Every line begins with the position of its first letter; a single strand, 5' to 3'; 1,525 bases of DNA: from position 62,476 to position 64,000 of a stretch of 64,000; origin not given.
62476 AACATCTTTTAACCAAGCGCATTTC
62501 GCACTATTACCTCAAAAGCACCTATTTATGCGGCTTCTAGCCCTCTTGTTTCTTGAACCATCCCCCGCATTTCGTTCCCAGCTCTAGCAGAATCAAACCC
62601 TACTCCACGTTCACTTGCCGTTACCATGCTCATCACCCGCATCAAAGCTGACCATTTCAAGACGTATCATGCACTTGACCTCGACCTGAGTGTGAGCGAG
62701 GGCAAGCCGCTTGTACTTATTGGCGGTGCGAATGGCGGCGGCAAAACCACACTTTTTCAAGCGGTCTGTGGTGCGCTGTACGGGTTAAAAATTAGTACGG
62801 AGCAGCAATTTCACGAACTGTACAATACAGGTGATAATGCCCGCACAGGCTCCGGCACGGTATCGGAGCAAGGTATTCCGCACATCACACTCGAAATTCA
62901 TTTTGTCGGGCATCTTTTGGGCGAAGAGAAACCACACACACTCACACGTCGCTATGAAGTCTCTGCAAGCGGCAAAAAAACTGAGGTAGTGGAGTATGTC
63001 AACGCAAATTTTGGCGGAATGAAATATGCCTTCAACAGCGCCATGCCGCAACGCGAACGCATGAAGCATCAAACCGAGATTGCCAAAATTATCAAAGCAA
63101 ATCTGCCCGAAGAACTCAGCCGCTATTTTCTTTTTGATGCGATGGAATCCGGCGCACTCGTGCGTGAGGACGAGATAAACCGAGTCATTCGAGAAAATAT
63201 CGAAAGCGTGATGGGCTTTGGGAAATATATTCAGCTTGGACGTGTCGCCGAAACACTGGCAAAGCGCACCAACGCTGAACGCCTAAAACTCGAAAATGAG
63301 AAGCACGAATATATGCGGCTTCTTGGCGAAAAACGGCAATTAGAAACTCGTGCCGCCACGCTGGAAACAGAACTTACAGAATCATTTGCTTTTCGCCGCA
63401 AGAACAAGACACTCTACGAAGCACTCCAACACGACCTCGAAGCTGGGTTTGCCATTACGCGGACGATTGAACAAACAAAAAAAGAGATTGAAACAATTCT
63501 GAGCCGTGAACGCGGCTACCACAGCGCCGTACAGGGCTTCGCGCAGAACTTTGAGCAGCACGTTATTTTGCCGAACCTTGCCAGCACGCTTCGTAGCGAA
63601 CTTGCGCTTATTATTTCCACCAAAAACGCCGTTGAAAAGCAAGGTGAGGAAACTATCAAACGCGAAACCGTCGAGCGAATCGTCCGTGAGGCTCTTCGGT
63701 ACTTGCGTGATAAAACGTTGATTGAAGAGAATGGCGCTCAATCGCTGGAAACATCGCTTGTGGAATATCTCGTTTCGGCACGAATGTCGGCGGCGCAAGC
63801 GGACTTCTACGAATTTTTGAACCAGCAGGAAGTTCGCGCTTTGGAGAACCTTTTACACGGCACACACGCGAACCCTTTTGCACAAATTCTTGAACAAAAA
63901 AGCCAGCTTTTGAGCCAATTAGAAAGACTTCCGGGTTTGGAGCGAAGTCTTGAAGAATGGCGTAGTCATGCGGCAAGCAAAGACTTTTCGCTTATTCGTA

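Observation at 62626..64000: DndD/SMC-like P-loop ATPase with long coiled coil running off the window: possible defence or DNA-modification system component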

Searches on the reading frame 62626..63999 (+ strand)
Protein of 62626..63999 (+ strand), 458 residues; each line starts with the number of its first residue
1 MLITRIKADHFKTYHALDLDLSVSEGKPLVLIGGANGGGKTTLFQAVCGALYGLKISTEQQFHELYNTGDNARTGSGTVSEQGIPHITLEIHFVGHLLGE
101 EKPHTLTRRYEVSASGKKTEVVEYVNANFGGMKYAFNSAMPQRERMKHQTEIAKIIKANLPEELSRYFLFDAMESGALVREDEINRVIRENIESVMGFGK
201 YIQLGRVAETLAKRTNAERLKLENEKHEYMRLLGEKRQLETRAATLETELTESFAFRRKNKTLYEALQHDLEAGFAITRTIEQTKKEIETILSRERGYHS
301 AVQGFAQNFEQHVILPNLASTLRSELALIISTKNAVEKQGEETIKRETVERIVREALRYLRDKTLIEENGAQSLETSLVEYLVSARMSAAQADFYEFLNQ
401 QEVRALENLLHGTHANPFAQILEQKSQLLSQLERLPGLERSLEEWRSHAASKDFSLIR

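Call 4: search_protein_families(library=padloc, proteins=[window:62626-63999:+], max_evalue=1)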
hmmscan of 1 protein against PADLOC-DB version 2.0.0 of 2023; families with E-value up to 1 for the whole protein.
window:62626-63999:+ (458 aa): 58 families (the best 25 are shown)
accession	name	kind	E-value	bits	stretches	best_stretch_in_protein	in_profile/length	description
PDLC02668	DndD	-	1.3e-22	78.6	1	1-450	1-426/659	DndD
PDLC02740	PbeC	-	1.6e-22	78.2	1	1-444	1-417/648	PbeC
PDLC02667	DndD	-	1.7e-20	71.3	1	1-430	1-407/657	DndD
PDLC02663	DndD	-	2.5e-20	70.8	1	11-453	14-442/675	DndD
PDLC02756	PbeC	-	5.8e-18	63.2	1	1-450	1-429/643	PbeC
PDLC02741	PbeC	-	6e-15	52.8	1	1-399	1-374/644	PbeC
PDLC02736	PbeC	-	4.8e-13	46.5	1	1-327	1-330/685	PbeC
PDLC02731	PbeC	-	8.3e-13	46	1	1-448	1-427/645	PbeC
PDLC02739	PbeC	-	2.4e-11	41.1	1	2-290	2-273/644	PbeC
PDLC02754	PbeC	-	2.4e-11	41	1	18-251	19-235/646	PbeC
PDLC02730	PbeC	-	5e-11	40.1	1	1-366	1-353/651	PbeC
PDLC02714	PbeC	-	5.4e-11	40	1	1-287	1-268/651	PbeC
PDLC02735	PbeC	-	5.5e-11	40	1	1-328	1-320/652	PbeC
PDLC02752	PbeC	-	2.4e-10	37.7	1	1-252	1-228/644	PbeC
PDLC02709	PbeC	-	3.6e-10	37.1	1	1-283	1-263/661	PbeC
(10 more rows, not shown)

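Call 5: search_protein_families(library=pfam, proteins=[window:62626-63999:+], max_evalue=0.01)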
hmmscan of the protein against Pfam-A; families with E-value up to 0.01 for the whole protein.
window:62626-63999:+ (458 aa): 4 families
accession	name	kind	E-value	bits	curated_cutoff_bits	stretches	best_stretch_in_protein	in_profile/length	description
PF13476.12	AAA_23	-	3.8e-13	51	27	1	5-289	1-194/201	AAA domain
PF13514.12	AAA_27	-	2.1e-06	27.9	22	1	1-63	1-62/206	AAA domain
PF02463.25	SMC_N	-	0.00089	19.2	40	1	3-48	2-45/220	RecF/RecN/SMC N terminal domain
PF00005.33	ABC_tran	-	0.0028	18.7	25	1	18-53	3-37/137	ABC transporter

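Call 6: search_protein_families(library=ncbifam, proteins=[window:62626-63999:+], max_evalue=0.01)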
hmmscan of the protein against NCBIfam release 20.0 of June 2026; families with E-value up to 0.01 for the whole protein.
window:62626-63999:+ (458 aa): 13 families
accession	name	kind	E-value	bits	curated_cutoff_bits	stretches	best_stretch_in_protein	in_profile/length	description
TIGR03185.1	DNA_S_dndD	equivalog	2.9e-23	82.2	245.85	1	1-432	1-407/650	DNA sulfur modification protein DndD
NF002572.0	PRK02224.1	equivalog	2.8e-06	25.9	1087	1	1-70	1-65/888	DNA double-strand break repair ATPase Rad50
TIGR00618.1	sbcc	subfamily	9.4e-06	23.8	478.5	1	25-73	25-72/1043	exonuclease subunit SbcC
TIGR03411.1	urea_trans_UrtD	equivalog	0.00011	21.9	304.1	1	10-51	11-52/242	urea ABC transporter ATP-binding protein UrtD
TIGR00611.2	recf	equivalog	0.00038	19.7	172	1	3-74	1-67/339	DNA replication/repair protein RecF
TIGR01166.1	cbiO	subfamily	0.0006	19.3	211.8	1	18-51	10-42/190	cobalt ABC transporter, ATP-binding protein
NF010068.0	PRK13548.1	equivalog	0.00084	18.5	261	1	18-52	23-56/261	heme ABC transporter ATP-binding protein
NF047739.1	antiphage_MADS3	equivalog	0.002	17.4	420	1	2-46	1-40/427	methylation-associated defense system AAA family ATPase MAD3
TIGR03410.1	urea_trans_UrtE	equivalog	0.0028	17.2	285.8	1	17-66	17-65/230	urea ABC transporter ATP-binding subunit UrtE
NF010061.0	PRK13538.1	equivalog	0.0029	17.1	195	0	18-49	23-53/211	cytochrome c biogenesis heme-transporting ATPase CcmA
NF008626.0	PRK11614.1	equivalog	0.003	17.1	441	0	10-50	15-54/237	high-affinity branched-chain amino acid ABC transporter ATP-binding protein LivF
NF040873.1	AztA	equivalog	0.005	16.4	220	0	18-51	10-42/191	zinc ABC transporter ATP-binding protein AztA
NF007082.0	PRK09536.1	equivalog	0.007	15.5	537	0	18-51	21-53/402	corrinoid ABC transporter ATPase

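Call 7: find_related_loci(query=window:62626-63999:+, collection=genome_contigs, flank=10000)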
Query window:62626-63999:+ (458 aa) in genome_contigs; peptide patterns used: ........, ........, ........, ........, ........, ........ (x = any residue, [..] = any of these).
336 stretches matched a pattern; 124 encode a relative of the query (tblastn E <= 1e-3); the best 80 are kept; 80 distinct loci.
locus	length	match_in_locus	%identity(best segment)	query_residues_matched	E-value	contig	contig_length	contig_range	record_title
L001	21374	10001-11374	95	1-458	0e+0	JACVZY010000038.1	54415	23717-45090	MAG: Ignavibacteria bacterium isolate Clear-D13 NODE_257_length_54415_cov_8.389404, whole genome shotgun sequence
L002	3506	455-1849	86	1-458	0e+0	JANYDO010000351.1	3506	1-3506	MAG: Candidatus Kapaibacterium sp. isolate 336R_metabinner_7 336R_k141_1044922, whole genome shotgun sequence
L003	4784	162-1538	71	1-458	0e+0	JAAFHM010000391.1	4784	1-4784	MAG: Ignavibacteria bacterium isolate bin51.metabat.ball.004 WN_Ignavibacteria_1_scaffold_38, whole genome shotgun seque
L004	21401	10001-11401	53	1-458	3e-150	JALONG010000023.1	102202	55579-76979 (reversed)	MAG: Candidatus Kapaibacterium sp. isolate Prado071 scaffold_348, whole genome shotgun sequence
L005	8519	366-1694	43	1-458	1e-115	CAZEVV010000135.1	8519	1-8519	MAG TPA_asm: uncultured Paludibacter sp. isolate binchicken_co168_21 genome assembly, contig: NODE_13419_length_8519_cov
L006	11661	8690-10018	43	1-458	2e-114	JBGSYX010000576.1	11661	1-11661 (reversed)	MAG: Cyclobacteriaceae bacterium isolate JTS-AC485 k141_3085889, whole genome shotgun sequence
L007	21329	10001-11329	42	1-458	1e-113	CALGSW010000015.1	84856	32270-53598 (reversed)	MAG TPA_asm: uncultured Bacteroidetes bacterium isolate SRR3330203_bin.140_CONCOCT_v1.1_MAG genome assembly, contig: ERZ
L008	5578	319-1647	42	1-458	3e-113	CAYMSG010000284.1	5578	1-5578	MAG TPA_asm: uncultured Chitinophagaceae bacterium isolate SRP323723_co1_41 genome assembly, contig: NODE_12535_length_5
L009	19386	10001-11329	42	1-458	1e-112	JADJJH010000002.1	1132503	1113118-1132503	MAG: Bacteroidetes bacterium isolate Ejby_18-Q3-R6-50_BATAC.314 tig00000270-10-11328490, whole genome shotgun sequence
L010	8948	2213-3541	41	1-458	2e-112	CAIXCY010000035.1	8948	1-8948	MAG: uncultured Bacteroidia bacterium isolate Ki1-1-6m_bin-1232 genome assembly, contig: bin-1232:035/281, whole genome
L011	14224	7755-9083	42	1-458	3e-112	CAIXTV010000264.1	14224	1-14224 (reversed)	uncultured bacterium isolate KTt_bin-0590 genome assembly, contig: bin-0590:264/312, whole genome shotgun sequence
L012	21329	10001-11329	42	1-458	4e-112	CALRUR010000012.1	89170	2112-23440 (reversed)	MAG: Sphingobacterium thalpophilum isolate JJ-MEM4D-83-2-mx-bin666 genome assembly, contig: JJ-MEM4D-83-C21, whole genom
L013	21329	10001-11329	42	1-458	9e-112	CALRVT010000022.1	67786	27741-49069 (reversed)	MAG: Chitinophaga pinensis isolate JJ-MIC7-10-4-m1-bin349 genome assembly, contig: JJ-MIC7-10-C82, whole genome shotgun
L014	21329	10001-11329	41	1-458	3e-111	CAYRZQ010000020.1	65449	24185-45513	MAG TPA_asm: uncultured Comamonadaceae bacterium isolate binchicken_co214_81 genome assembly, contig: NODE_274_length_65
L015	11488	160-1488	41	1-458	2e-111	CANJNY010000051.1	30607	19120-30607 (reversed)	MAG: Prolixibacteraceae bacterium isolate RH-23may17-378 genome assembly, contig: RH-23may17-C10497, whole genome shotgu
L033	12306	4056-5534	49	1-458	1e-146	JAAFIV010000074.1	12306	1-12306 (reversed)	MAG: Ignavibacteria bacterium isolate bin62.metabat.ball.111 WN_Ignavibacteria_2_scaffold_74, whole genome shotgun seque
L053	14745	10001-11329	40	1-458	8e-102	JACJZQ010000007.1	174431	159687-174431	MAG: Flavobacteriales bacterium isolate HK-STAS-BACT-68 HK-STAS-BACT-68_7, whole genome shotgun sequence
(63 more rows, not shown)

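Call 8: find_homologous_proteins(query=window:62626-63999:+)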
Query window:62626-63999:+ (458 aa): 3084 proteins with E <= 0.001 among 8000 candidates; the best 120 are listed.
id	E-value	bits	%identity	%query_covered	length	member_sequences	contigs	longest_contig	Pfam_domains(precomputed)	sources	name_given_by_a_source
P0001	1.5e-283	958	97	100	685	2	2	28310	PF13514.13,PF13476.13,PF02463.26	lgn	-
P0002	2.8e-277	937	95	100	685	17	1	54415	PF13514.13,PF13476.13,PF02463.26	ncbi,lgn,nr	ncbi:MAG: AAA family ATPase [Ignavibacteria bacterium]|nr:AAA family ATPase [Ignavibacteria bacteriu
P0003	1.9e-248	842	86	100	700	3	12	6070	PF13514.13,PF13476.13,PF02463.26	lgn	-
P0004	2.5e-248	842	86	100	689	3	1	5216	PF13514.13,PF13476.13,PF02463.26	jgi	jgi:DNA sulfur modification protein DndD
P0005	3.8e-245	831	85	100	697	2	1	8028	PF13514.13,PF13476.13,PF02463.26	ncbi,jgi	jgi:DNA sulfur modification protein DndD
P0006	3.9e-204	696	71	100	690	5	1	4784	PF13476.13,PF02463.26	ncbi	-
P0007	1.1e-199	682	71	100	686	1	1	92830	PF13514.13,PF13476.13,PF02463.26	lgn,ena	-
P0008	9.4e-161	553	59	100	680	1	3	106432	PF13514.13,PF13476.13,PF02463.26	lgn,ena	-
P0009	6.7e-158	544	57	100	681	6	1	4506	PF13514.13,PF13476.13,PF02463.26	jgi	jgi:DNA sulfur modification protein DndD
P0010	1.4e-157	543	58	100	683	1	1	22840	PF13476.13,PF02463.26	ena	-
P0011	5.7e-157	541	59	100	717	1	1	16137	PF13175.13,PF13476.13,PF02463.26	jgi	jgi:DNA sulfur modification protein DndD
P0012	1.0e-148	514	54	100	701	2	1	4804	PF13476.13,PF02463.26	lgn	-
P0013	2.4e-145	503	55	100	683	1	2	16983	PF13476.13,PF02463.26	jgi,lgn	jgi:DNA sulfur modification protein DndD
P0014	3.0e-141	489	53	100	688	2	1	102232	PF13476.13,PF02463.26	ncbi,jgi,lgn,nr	ncbi:MAG: AAA family ATPase [Candidatus Kapabacteria bacterium]|jgi:DNA sulfur modification protein 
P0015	1.4e-133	464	49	100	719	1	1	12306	PF13476.13,PF02463.26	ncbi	-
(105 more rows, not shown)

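Call 10: find_encoding_contigs(protein=P0001, flank=10000, max_places=4)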
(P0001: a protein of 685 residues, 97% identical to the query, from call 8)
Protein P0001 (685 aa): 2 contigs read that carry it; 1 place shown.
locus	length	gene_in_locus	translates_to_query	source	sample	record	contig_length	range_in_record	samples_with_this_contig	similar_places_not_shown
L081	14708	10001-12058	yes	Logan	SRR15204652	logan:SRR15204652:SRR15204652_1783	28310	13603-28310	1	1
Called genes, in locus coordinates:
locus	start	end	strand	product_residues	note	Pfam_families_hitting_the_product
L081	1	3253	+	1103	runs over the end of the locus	PF00431:CUB, PF14870:PSII_BNR (weak), PF15902:Sortilin-Vps10 (faint), PF02012:BNR (faint), PF25852:DUF6242_C (weak), PF18962:Por_Secre_tail (weak)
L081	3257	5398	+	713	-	PF00691:OmpA (weak)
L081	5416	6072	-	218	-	PF00528:BPD_transp_1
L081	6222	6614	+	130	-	PF00355:Rieske, PF13806:Rieske_2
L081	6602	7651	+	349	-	PF08331:QueG_DUF1730, PF13484:Fer4_16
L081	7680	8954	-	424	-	PF12146:Hydrolase_4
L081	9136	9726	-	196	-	PF04973:NMN_transporter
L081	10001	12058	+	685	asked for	PF02463:SMC_N (faint), PF13476:AAA_23, PF13514:AAA_27 (faint)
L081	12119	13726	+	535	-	PF01580:FtsK_SpoIIIE (weak), PF01935:DUF87, PF10412:TrwB_AAD_bind (weak)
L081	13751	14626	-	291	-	PF01118:Semialdhyde_dh (weak), PF01370:Epimerase (faint), PF05368:NmrA, PF13460:NAD_binding_10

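Call 11: search_protein_families(library=pfam, proteins=[L001:10001-12055:+, L001:12121-13725:+, L001:13887-15044:+, L001:15131-16003:-, L001:16043-16906:-], max_evalue=0.01)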
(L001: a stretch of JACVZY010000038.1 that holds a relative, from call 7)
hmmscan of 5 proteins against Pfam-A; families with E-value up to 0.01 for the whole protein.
L001:10001-12055:+ (685 aa): 4 families
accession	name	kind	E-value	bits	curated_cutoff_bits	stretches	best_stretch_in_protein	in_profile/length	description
PF13476.12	AAA_23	-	5e-12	47.3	27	1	5-289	1-194/201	AAA domain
PF02463.25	SMC_N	-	3.4e-06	27.1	40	1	3-48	2-45/220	RecF/RecN/SMC N terminal domain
PF13514.12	AAA_27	-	2.2e-05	24.6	22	1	2-63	2-62/206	AAA domain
PF00005.33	ABC_tran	-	0.00074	20.6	25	1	18-53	3-37/137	ABC transporter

L001:12121-13725:+ (535 aa): 11 families
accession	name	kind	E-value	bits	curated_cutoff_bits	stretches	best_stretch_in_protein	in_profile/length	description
PF10412.15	TrwB_AAD_bind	-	1.9e-10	40.6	20.5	1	186-462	15-290/387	Type IV secretion-system coupling protein DNA-binding domain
PF01935.23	DUF87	-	6.3e-09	36.7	23.2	1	163-354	2-169/220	Helicase HerA, central domain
PF01580.24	FtsK_SpoIIIE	-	5.8e-07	29.6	24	1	187-232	40-84/221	FtsK/SpoIIIE family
PF13401.12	AAA_22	-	4.4e-05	24.2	27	0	405-453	73-123/130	AAA domain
PF13191.12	AAA_16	-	0.00043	21.3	32.6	1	188-316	26-128/167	AAA ATPase domain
PF00437.27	T2SSE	-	0.00045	19.4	24.9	1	185-214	141-170/370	Type II/IV secretion system protein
PF00270.35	DEAD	-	0.00054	20.2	26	0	389-438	99-142/167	DEAD/DEAH box helicase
PF04851.21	ResIII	-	0.0013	19.1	22.5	0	185-216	22-53/164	Type III restriction enzyme, res subunit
PF05729.18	NACHT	-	0.0023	18.2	26.7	0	189-238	3-51/167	NACHT domain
PF05872.18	HerA_C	-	0.0033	16.6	22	0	184-244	19-73/502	Helicase HerA-like C-terminal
PF12696.13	TraG-D_C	-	0.0044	17.4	22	1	419-474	5-63/126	TraM recognition site of TraD and TraG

L001:13887-15044:+ (386 aa): 5 families
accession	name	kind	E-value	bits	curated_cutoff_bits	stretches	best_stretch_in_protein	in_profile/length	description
PF00155.27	Aminotran_1_2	-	1.5e-63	215.7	19.7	1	33-383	3-361/361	Aminotransferase class I and II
PF01053.26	Cys_Met_Meta_PP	-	4e-11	42.5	27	1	96-205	71-175/381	Cys/Met metabolism PLP-dependent enzyme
PF01041.23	DegT_DnrJ_EryC1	-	1.2e-06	28.5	19.8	1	98-203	45-145/360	DegT/DnrJ/EryC1/StrS aminotransferase family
PF00266.25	Aminotran_5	-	1.2e-06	28.2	21.5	1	89-205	58-177/371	Aminotransferase class-V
PF12897.13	Asp_aminotransf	-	8.7e-05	21.9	27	1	118-383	126-402/421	Aspartate amino-transferase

L001:15131-16003:- (290 aa): 5 families
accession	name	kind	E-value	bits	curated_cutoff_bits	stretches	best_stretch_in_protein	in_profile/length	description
PF05368.20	NmrA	-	1.5e-26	94.2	27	1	3-224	2-242/298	NmrA-like family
PF13460.12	NAD_binding_10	-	2.2e-16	60.7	27.2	1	10-187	1-184/184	NAD(P)H-binding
PF01370.27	Epimerase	-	6.3e-05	22.9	20.9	0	6-88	1-81/240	NAD dependent epimerase/dehydratase family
PF01073.25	3Beta_HSD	-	0.0026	17.3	22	0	7-75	1-72/280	3-beta hydroxysteroid dehydrogenase/isomerase family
PF01118.30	Semialdhyde_dh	-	0.0031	18.3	26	1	6-75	2-72/121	Semialdehyde dehydrogenase, NAD binding domain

L001:16043-16906:- (287 aa): 5 families
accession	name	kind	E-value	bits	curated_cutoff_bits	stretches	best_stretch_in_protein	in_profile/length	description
PF13460.12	NAD_binding_10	-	1.2e-31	110.5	27.2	1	83-276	1-184/184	NAD(P)H-binding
PF05368.20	NmrA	-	7.3e-12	45.9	27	1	77-180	3-103/298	NmrA-like family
PF01370.27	Epimerase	-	9.3e-09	35.5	20.9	1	81-187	3-118/240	NAD dependent epimerase/dehydratase family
PF01073.25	3Beta_HSD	-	0.0085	15.6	22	1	110-180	41-112/280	3-beta hydroxysteroid dehydrogenase/isomerase family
PF16363.11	GDP_Man_Dehyd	-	0.0087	16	27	0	82-141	3-75/332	GDP-mannose 4,6 dehydratase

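Call 12: search_protein_families(library=padloc, proteins=[L001:10001-12055:+, L001:12121-13725:+, L001:13887-15044:+], max_evalue=0.1)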
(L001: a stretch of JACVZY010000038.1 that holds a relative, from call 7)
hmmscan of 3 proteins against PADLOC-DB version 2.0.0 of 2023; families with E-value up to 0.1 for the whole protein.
L001:10001-12055:+ (685 aa): 56 families (the best 25 are shown)
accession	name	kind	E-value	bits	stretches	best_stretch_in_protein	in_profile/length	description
PDLC02668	DndD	-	1.1e-53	181.3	1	1-675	1-658/659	DndD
PDLC02663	DndD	-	5.2e-51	172.3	1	11-676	14-672/675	DndD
PDLC02667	DndD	-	2.1e-47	160.2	1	1-675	1-655/657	DndD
PDLC02740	PbeC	-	9e-45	151.6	1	1-666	1-646/648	PbeC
PDLC02756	PbeC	-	1.9e-43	147.4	1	1-660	1-642/643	PbeC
PDLC02731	PbeC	-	6.2e-34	115.8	1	1-662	1-644/645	PbeC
PDLC02752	PbeC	-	1.5e-26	91.2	3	544-671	519-643/644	PbeC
PDLC02665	DndD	-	5.5e-26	89.5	1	1-675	1-645/645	DndD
PDLC02736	PbeC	-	5.8e-26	89.2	1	1-664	1-675/685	PbeC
PDLC02735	PbeC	-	6.5e-25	86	1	1-658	1-649/652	PbeC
PDLC02754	PbeC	-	6.5e-24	82.5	2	127-667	107-645/646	PbeC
PDLC02741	PbeC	-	1.3e-19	68.1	2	1-498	1-461/644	PbeC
PDLC02733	PbeC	-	1.9e-19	67.6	2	563-661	571-667/672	PbeC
PDLC02709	PbeC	-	5.4e-19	66.2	2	568-672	546-649/661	PbeC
PDLC02664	DndD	-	8e-19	65.5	2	452-674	442-660/662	DndD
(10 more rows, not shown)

L001:12121-13725:+ (535 aa): 23 families
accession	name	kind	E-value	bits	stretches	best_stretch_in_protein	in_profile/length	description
PDLC02684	DndH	-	3.6e-28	95.7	1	154-518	1335-1702/1715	DndH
PDLC02685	DndH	-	1.3e-23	80.8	1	159-512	1307-1659/1678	DndH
PDLC04140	mad8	-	5.4e-18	63.5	1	183-516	21-289/314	mads_8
PDLC02682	DndH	-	7.2e-14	48.1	1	187-514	1338-1667/1686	DndH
PDLC02679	DndH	-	1.2e-11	40.8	1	186-519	1359-1696/1711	DndH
PDLC04105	HerA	-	4.8e-10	36.6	1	161-248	143-222/576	-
PDLC02681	DndH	-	2.5e-08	30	1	187-474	1283-1568/1631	DndH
PDLC01055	HerA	-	2.4e-06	24.6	1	186-234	157-201/532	Type III coevolved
PDLC04107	HerA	-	4.5e-06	23.9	1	160-247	145-228/306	-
PDLC04097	HerA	-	8.2e-06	22.7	1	178-236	152-212/618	-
PDLC04101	HerA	-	9.6e-06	22.6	1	161-246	145-222/400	-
PDLC02683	DndH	-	2e-05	20.6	1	394-514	1245-1369/1389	DndH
PDLC04099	HerA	-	2.1e-05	21.9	1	160-233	145-211/214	-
PDLC04102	HerA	-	0.0012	15.2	1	187-234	176-224/654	-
PDLC02188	HerA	-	0.0015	15.4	1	174-233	132-193/578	-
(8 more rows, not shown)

L001:13887-15044:+ (386 aa): 0 families
